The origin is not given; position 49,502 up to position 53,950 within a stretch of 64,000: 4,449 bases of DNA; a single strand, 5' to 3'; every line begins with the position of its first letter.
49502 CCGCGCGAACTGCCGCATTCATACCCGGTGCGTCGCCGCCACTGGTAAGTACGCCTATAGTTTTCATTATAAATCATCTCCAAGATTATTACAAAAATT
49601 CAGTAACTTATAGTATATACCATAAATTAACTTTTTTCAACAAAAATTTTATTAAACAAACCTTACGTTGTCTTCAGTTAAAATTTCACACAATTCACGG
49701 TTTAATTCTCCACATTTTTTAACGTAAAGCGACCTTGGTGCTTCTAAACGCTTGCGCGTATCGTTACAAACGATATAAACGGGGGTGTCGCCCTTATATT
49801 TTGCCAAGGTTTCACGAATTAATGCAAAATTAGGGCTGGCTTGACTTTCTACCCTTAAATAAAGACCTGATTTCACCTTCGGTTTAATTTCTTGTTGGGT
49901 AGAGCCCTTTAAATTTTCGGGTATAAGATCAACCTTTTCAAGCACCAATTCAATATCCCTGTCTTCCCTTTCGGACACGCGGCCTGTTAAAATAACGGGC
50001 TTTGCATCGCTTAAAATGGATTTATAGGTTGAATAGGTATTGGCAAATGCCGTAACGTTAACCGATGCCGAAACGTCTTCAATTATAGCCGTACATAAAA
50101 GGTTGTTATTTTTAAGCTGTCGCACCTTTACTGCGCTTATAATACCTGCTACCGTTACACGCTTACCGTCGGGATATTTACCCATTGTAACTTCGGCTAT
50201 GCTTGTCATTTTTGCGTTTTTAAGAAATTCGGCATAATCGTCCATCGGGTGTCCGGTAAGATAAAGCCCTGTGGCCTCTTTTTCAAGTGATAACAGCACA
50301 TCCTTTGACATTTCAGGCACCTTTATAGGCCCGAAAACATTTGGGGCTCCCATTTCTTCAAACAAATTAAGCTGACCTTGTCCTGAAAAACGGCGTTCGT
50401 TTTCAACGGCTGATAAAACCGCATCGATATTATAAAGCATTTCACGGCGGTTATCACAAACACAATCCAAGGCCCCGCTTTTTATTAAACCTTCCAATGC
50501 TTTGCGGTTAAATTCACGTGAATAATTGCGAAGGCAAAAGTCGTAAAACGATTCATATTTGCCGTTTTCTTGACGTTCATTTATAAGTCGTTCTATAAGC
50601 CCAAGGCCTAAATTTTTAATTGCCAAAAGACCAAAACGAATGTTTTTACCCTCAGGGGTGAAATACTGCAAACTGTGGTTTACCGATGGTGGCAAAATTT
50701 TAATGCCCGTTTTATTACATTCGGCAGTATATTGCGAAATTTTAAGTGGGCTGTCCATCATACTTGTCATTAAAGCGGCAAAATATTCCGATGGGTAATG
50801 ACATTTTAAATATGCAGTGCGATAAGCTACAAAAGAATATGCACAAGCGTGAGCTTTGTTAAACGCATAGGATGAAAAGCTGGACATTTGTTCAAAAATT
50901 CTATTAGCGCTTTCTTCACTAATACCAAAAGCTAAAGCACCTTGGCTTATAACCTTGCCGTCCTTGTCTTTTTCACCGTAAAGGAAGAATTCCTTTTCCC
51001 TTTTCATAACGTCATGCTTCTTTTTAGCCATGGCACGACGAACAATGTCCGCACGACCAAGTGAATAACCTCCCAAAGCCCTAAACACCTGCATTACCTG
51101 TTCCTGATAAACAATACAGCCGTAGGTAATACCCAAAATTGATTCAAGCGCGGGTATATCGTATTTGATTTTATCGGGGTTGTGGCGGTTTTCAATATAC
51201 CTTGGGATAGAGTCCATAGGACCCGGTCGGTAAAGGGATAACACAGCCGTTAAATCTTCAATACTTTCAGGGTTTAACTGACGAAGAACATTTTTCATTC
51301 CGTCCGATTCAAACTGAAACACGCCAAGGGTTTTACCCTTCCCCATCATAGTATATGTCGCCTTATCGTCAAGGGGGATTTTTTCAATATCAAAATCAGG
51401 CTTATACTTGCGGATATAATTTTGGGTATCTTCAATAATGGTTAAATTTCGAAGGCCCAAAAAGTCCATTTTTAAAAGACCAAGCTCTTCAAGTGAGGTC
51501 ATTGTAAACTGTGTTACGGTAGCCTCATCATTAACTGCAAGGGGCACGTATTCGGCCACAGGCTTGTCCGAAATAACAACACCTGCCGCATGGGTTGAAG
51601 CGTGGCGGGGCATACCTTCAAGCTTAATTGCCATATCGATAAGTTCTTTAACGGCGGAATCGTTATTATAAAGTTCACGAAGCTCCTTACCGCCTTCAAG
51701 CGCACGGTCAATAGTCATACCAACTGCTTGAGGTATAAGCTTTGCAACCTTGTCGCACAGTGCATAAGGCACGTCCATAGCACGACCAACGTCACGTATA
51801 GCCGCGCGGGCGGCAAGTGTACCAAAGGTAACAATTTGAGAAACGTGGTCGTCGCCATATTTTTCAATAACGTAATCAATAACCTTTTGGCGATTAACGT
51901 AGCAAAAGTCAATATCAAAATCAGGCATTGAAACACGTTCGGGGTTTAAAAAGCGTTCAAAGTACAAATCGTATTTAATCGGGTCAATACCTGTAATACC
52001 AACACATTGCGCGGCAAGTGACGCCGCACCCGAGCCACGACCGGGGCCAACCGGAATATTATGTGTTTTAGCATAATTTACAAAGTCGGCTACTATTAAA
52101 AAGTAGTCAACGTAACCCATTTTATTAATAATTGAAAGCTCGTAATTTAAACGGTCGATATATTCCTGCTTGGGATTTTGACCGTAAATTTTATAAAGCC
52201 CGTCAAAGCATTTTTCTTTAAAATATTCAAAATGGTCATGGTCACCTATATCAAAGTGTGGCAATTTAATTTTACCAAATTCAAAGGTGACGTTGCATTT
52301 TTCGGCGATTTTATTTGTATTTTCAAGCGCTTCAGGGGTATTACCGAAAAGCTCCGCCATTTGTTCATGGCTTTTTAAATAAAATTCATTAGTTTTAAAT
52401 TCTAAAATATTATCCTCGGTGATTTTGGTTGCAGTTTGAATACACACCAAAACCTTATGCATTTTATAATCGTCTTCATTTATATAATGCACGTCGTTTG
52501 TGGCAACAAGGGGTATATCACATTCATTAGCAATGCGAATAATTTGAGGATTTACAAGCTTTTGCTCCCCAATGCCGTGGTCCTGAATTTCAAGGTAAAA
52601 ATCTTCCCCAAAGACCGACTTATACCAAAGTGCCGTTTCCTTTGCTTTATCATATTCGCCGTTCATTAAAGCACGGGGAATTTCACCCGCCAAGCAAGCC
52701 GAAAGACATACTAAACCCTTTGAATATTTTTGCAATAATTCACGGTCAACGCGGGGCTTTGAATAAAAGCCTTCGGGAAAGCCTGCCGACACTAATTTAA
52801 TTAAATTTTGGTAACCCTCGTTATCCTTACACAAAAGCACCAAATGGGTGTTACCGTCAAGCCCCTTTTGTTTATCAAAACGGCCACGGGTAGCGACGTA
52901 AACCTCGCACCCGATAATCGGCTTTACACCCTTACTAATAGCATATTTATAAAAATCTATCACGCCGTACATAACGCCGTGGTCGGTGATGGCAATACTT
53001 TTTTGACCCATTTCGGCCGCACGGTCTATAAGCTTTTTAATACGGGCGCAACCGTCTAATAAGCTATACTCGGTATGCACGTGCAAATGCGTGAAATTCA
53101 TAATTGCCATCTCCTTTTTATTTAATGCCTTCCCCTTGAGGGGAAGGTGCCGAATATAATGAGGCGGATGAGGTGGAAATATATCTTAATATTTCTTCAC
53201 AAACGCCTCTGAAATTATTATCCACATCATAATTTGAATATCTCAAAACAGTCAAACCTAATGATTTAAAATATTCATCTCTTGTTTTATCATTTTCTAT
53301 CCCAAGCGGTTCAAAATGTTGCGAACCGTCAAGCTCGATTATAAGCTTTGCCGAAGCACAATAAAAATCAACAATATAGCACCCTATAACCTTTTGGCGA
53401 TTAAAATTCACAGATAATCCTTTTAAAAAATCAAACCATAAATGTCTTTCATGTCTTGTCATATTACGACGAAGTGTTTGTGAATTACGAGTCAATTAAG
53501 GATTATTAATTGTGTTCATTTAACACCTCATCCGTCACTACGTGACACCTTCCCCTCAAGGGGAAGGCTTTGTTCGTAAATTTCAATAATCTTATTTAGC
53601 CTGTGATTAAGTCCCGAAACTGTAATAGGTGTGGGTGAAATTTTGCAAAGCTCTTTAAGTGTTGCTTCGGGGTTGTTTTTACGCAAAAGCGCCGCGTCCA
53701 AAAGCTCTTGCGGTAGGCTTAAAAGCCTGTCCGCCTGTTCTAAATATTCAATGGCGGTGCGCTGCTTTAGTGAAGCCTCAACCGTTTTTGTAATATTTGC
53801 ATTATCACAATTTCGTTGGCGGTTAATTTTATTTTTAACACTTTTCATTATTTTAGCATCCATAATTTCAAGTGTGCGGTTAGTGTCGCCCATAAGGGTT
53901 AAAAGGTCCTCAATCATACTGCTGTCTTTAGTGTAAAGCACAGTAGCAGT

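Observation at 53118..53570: DUF559 endonuclease gene packaged as a hairpin-bounded 0.44-kb cassette between whiA and dnaE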

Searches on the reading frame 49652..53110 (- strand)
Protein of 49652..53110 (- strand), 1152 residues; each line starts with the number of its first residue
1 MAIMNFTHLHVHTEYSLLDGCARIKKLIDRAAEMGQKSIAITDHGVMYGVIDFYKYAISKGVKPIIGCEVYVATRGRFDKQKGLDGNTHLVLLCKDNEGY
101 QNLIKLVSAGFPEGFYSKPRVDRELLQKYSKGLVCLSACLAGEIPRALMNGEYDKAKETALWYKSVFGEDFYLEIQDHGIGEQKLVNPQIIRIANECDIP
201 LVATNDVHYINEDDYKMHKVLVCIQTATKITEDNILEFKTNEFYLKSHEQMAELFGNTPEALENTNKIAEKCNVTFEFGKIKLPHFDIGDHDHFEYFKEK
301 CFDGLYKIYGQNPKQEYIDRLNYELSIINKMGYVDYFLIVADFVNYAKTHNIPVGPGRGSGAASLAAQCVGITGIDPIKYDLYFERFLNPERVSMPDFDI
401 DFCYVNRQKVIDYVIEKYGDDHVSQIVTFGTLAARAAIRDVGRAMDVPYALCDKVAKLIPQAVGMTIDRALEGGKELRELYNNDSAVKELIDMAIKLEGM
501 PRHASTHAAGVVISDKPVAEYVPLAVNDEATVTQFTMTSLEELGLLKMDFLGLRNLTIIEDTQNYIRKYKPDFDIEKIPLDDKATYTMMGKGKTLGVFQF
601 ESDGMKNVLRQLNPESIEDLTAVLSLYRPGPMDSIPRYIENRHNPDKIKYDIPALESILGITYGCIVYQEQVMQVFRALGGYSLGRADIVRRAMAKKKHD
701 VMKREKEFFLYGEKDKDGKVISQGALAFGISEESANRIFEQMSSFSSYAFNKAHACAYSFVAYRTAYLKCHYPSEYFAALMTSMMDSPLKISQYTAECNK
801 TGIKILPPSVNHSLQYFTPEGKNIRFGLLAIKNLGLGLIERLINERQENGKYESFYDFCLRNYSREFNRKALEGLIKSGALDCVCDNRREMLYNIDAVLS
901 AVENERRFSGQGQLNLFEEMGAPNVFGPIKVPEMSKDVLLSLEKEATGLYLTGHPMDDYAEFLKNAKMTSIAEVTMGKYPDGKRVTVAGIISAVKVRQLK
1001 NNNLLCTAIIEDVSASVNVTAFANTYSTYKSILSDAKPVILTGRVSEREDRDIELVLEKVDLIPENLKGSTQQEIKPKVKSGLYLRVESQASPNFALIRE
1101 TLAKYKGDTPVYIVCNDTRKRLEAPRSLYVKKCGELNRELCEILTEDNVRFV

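Call 5: search_protein_families(library=pfam, proteins=[window:49652-53110:-], max_evalue=0.01)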
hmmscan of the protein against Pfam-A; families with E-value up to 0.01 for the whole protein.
window:49652-53110:- (1152 aa): 5 families
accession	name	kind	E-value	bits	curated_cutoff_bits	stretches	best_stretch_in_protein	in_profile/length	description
PF07733.18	DNA_pol3_alpha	-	1.1e-103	346.8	23.9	1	295-552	1-260/260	Bacterial DNA polymerase III alpha NTPase domain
PF02811.25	PHP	-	7e-62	209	26.4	1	8-178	1-164/164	PHP domain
PF17657.6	DNA_pol3_finger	-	3.5e-59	199.3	22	1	555-715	1-164/166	Bacterial DNA polymerase III alpha subunit finger domain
PF14579.12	HHH_6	-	4e-27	94.7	25.6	1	802-891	1-90/90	Helix-hairpin-helix motif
PF01336.31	tRNA_anti-codon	-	3.6e-08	33.7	27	1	985-1062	1-74/75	OB-fold nucleic acid binding domain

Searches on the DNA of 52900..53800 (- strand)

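Call 25: search_rna_families(source=window, start=52900, end=53800, threshold=evalue, max_evalue=10)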
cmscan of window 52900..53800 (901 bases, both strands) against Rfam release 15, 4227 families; matches with E-value up to 10: 6.
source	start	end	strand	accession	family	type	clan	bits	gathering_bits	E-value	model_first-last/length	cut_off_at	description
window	53086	53204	+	RF01591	snoR15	Gene; snRNA; snoRNA; CD-box;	-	23.1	50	2.8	1-131/131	no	small nucleolar RNA snoR15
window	53124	53158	+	RF01370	CRISPR-DR57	Gene; CRISPR;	-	19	39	0.29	1-37/37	no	CRISPR RNA direct repeat element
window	53547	53567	-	RF01370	CRISPR-DR57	Gene; CRISPR;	-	14.9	39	4.6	5-27/37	no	CRISPR RNA direct repeat element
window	53173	53267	+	RF01822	RsaJ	Gene; sRNA;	-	13.3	100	1.8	1-287/287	no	RNA Staph. aureus A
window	53599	53633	+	RF01753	psbNH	Cis-reg;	-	13.2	45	3.2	1-60/60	no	psbNH RNA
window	53129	53146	+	RF01762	whalefall-1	Gene; sRNA;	-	11.6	37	9.8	4-21/56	no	Whalefall-1 RNA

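Call 88: search_dna_similar(query=L150:320-400:+, collection=plasmids, mode=distant, max_evalue=0.001, max_rows=25)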
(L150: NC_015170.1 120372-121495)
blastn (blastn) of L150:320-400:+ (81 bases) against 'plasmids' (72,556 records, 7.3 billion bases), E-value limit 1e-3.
Records with a match: 7; places in all: 9; records where one place covers at least 80% of the query: 4.
Best place of each record, by identity: >=99% 1; 90-95% 4; 80-90% 1; 60-80% 1.
By first word of the organism name: Deinococcus 7.
By predicted mobility (MOB-suite, as given by PLSDB): non-mobilizable 7.
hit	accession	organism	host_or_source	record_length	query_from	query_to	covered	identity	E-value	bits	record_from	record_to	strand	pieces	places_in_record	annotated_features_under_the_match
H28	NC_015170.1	Deinococcus proteolyticus MRP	feces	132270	1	81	100%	100.0%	2e-33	147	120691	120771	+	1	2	none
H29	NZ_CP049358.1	Deinococcus wulumuqiensis R12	cell culture,soil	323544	1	77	95%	92.2%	3e-23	113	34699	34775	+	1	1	none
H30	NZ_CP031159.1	Deinococcus wulumuqiensis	cell culture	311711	6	77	89%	90.3%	7e-19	100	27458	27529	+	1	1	none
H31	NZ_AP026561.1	Deinococcus aetherius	-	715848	12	76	80%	80.3%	3e-5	55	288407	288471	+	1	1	none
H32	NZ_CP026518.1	Deinococcus sp. NW-56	whole organism,water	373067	24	76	65%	92.5%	8e-12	75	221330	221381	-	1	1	none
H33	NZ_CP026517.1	Deinococcus sp. NW-56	whole organism,water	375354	13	70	72%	78.7%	3e-4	51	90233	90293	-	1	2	none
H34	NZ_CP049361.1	Deinococcus wulumuqiensis R12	cell culture,soil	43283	31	66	44%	94.4%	2e-6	57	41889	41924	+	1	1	none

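Call 89: get_annotated_region(hit=H29, flank=2500)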
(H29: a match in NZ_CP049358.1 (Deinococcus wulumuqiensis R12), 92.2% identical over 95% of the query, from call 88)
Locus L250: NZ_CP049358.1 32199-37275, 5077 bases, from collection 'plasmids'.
description: Deinococcus wulumuqiensis R12 plasmid unnamed1, complete sequence
organism: Deinococcus wulumuqiensis R12 (NCBI taxid 1288484)
taxonomy: Bacteria; Deinococcota; Deinococci; Deinococcales; Deinococcaceae; Deinococcus; Deinococcus wulumuqiensis; Deinococcus wulumuqiensis R12
host: -; source: cell culture,soil; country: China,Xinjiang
typing (MOB-suite, as given by PLSDB): non-mobilizable
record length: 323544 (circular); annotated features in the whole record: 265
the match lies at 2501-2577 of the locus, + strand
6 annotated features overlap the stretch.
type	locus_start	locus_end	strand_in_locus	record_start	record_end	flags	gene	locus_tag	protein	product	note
CDS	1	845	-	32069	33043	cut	hpaD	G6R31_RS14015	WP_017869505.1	3,4-dihydroxyphenylacetate 2,3-dioxygenase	-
CDS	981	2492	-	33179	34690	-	hpaB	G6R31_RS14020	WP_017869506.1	4-hydroxyphenylacetate 3-monooxygenase, oxygenase component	-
CDS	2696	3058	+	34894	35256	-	-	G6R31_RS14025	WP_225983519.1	endonuclease domain-containing protein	-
CDS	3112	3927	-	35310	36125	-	-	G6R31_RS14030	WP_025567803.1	NAD(P)-dependent oxidoreductase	-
CDS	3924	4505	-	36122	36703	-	-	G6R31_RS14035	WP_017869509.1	SMI1/KNR4 family protein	-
CDS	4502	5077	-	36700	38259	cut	hpaE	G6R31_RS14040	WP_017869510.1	5-carboxymethyl-2-hydroxymuconate semialdehyde dehydrogenase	GO:1901023 - 4-hydroxyphenylacetate catabolic process [Evidence IEA]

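Call 90: get_annotated_region(hit=H31, flank=2500)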
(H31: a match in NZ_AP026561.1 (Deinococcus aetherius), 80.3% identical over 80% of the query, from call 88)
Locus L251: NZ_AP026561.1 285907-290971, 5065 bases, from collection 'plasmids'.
description: Deinococcus aetherius strain ST0316 plasmid pDAETH-1, complete sequence
organism: Deinococcus aetherius (NCBI taxid 200252)
taxonomy: Bacteria; Deinococcota; Deinococci; Deinococcales; Deinococcaceae; Deinococcus; Deinococcus aetherius
host: -; source: -; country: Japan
typing (MOB-suite, as given by PLSDB): non-mobilizable
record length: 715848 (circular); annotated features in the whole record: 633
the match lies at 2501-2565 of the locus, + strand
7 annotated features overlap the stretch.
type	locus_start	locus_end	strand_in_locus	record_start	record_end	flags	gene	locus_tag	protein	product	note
CDS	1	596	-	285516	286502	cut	hpaD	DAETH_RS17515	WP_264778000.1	3,4-dihydroxyphenylacetate 2,3-dioxygenase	-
CDS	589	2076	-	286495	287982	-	hpaB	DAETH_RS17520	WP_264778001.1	4-hydroxyphenylacetate 3-monooxygenase, oxygenase component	-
CDS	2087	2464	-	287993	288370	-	-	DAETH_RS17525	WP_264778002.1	VOC family protein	-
CDS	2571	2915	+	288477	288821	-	-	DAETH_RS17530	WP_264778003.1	endonuclease domain-containing protein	-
CDS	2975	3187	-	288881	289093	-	-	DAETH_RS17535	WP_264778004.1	hypothetical protein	-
CDS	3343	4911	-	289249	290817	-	hpaE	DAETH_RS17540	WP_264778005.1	5-carboxymethyl-2-hydroxymuconate semialdehyde dehydrogenase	GO:1901023 - 4-hydroxyphenylacetate catabolic process [Evidence IEA]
CDS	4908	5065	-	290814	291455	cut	-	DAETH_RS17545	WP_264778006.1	hypothetical protein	-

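Call 91: get_annotated_region(hit=H32, flank=2500)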
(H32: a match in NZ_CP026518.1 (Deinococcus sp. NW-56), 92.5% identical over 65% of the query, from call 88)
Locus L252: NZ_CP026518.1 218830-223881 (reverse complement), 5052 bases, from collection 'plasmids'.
description: Deinococcus sp. NW-56 plasmid unnamed2, complete sequence
organism: Deinococcus sp. NW-56 (NCBI taxid 2080419)
taxonomy: Bacteria; Deinococcota; Deinococci; Deinococcales; Deinococcaceae; Deinococcus; Deinococcus sp. NW-56
host: -; source: whole organism,water; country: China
typing (MOB-suite, as given by PLSDB): non-mobilizable
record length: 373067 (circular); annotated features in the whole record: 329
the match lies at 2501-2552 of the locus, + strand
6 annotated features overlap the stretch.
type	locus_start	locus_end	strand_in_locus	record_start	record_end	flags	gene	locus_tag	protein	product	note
CDS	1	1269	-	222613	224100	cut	hpaB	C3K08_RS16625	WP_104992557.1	4-hydroxyphenylacetate 3-monooxygenase, oxygenase component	-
CDS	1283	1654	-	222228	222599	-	-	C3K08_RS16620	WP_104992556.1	VOC family protein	-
CDS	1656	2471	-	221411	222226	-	-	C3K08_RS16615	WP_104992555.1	NAD(P)-dependent oxidoreductase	-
CDS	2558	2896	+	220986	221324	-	-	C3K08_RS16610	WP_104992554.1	DUF559 domain-containing protein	-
CDS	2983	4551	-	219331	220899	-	hpaE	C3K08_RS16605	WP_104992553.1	5-carboxymethyl-2-hydroxymuconate semialdehyde dehydrogenase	GO:1901023 - 4-hydroxyphenylacetate catabolic process [Evidence IEA]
CDS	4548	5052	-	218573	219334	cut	-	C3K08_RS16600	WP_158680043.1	hypothetical protein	-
